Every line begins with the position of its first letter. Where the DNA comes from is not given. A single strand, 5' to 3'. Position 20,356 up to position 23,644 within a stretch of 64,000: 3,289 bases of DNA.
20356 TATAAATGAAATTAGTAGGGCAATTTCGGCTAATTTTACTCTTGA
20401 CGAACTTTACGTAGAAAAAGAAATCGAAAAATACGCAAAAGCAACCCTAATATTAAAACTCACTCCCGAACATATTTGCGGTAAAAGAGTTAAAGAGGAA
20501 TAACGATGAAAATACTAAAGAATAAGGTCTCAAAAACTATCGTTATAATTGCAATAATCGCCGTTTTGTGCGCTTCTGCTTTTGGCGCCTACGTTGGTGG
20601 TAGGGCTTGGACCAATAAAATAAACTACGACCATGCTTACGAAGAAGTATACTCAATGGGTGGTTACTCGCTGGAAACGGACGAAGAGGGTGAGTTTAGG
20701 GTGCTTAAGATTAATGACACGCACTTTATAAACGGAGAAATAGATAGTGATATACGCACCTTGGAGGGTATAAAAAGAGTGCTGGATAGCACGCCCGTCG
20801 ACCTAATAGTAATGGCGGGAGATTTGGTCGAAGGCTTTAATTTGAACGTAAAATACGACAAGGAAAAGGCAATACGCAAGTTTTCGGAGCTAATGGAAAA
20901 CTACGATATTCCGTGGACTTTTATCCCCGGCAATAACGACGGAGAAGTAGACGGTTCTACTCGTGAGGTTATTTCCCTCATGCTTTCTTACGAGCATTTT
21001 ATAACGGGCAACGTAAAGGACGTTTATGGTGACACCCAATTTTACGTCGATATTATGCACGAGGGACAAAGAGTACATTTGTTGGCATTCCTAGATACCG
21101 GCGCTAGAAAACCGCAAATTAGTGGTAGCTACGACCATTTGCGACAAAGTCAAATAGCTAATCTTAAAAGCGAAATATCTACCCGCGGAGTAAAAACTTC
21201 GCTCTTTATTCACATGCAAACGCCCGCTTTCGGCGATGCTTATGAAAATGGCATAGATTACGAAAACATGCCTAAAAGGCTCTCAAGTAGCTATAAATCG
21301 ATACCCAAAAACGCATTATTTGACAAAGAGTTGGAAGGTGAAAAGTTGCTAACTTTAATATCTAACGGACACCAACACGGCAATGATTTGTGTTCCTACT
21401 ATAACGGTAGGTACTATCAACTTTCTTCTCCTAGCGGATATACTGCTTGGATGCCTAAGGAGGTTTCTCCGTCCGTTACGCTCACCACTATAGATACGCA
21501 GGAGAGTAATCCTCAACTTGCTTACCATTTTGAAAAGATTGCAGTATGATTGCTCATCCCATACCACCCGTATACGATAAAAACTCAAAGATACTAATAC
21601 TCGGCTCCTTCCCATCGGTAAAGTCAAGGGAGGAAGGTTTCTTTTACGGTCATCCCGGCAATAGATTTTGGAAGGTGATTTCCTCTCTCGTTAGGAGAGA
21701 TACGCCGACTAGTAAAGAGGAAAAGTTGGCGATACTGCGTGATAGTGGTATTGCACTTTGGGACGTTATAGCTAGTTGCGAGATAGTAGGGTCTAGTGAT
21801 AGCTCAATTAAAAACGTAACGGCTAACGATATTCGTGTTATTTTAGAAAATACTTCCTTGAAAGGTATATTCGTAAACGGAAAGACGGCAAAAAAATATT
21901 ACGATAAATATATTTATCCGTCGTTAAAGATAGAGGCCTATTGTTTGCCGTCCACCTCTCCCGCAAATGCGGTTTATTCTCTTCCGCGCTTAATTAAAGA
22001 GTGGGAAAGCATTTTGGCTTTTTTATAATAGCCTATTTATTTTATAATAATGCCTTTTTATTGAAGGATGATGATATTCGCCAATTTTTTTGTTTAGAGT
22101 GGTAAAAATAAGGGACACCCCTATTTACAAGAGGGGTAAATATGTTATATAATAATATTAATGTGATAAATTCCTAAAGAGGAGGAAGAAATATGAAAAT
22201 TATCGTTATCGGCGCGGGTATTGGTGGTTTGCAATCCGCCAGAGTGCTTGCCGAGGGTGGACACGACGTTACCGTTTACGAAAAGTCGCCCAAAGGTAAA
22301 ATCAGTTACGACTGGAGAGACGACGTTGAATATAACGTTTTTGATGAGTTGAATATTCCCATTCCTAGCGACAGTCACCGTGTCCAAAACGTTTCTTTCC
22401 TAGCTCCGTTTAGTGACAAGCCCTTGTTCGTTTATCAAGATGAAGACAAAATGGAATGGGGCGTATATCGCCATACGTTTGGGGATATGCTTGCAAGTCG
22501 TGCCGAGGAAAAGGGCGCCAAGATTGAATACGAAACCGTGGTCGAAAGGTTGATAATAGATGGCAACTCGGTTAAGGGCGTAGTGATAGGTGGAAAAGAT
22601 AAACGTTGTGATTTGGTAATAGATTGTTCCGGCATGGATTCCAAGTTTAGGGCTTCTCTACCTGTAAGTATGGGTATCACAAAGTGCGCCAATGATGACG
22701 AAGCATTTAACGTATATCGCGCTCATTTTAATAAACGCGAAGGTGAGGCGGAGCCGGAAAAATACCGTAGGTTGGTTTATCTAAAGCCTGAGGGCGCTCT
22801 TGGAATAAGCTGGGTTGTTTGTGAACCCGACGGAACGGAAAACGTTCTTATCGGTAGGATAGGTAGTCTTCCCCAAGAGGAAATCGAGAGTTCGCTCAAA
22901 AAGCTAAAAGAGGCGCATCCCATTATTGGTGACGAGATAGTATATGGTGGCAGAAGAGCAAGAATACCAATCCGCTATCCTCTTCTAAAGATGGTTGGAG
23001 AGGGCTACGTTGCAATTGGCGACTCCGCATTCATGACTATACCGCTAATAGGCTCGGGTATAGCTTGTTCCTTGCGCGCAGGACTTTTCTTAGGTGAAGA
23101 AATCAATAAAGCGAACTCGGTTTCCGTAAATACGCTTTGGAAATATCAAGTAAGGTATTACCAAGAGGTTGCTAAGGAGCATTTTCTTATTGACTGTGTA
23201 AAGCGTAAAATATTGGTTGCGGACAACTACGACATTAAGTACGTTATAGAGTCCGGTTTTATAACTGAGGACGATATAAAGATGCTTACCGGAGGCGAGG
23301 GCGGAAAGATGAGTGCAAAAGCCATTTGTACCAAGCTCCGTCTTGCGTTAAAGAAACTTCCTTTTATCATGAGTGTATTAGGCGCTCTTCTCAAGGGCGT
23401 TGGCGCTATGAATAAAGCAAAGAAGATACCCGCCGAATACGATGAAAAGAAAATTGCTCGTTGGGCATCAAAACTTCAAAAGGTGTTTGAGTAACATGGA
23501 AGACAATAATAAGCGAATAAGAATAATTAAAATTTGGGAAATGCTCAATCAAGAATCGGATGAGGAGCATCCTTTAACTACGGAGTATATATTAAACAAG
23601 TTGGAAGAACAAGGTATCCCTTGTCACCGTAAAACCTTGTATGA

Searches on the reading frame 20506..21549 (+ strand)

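Call 68: search_protein_families(library=pfam, proteins=[window:20506-21549:+], max_evalue=0.0001)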
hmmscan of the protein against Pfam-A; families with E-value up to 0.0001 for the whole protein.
window:20506-21549:+ (347 aa): 1 family
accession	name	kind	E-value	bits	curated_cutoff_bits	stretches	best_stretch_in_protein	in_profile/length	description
PF00149.33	Metallophos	-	2.1e-09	38.5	21.5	1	64-187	1-116/191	Calcineurin-like phosphoesterase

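Call 75: search_protein_families(library=padloc, proteins=[window:20506-21549:+], max_evalue=0.00001)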
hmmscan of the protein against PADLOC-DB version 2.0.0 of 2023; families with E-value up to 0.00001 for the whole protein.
window:20506-21549:+ (347 aa): 0 families

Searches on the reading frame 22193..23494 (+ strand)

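Call 68: search_protein_families(library=pfam, proteins=[window:22193-23494:+], max_evalue=0.0001)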
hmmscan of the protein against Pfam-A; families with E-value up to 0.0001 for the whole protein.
window:22193-23494:+ (433 aa): 8 families
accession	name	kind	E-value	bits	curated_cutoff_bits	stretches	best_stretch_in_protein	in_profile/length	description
PF01266.30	DAO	-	2.3e-13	50.9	27.9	2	2-33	1-32/353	FAD dependent oxidoreductase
PF07992.20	Pyr_redox_2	-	1.4e-08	34.9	26.1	0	1-31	1-31/291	Pyridine nucleotide-disulphide oxidoreductase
PF01494.25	FAD_binding_3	-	2.5e-08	34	22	0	97-167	103-178/349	FAD binding domain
PF00890.30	FAD_binding_2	-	1.6e-06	28.1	20.4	0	3-34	2-33/414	FAD binding domain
PF00070.33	Pyr_redox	-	3.2e-05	24.8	22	0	2-34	1-33/82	Pyridine nucleotide-disulphide oxidoreductase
PF13450.12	NAD_binding_8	-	3.2e-05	24.5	21.9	1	5-33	1-29/68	NAD(P)-binding Rossmann-like domain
PF04820.20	Trp_halogenase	-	5.7e-05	22.6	21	0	91-152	155-217/458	Tryptophan halogenase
PF12831.13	FAD_oxidored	-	6.3e-05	22.9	27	0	3-147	2-145/416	FAD dependent oxidoreductase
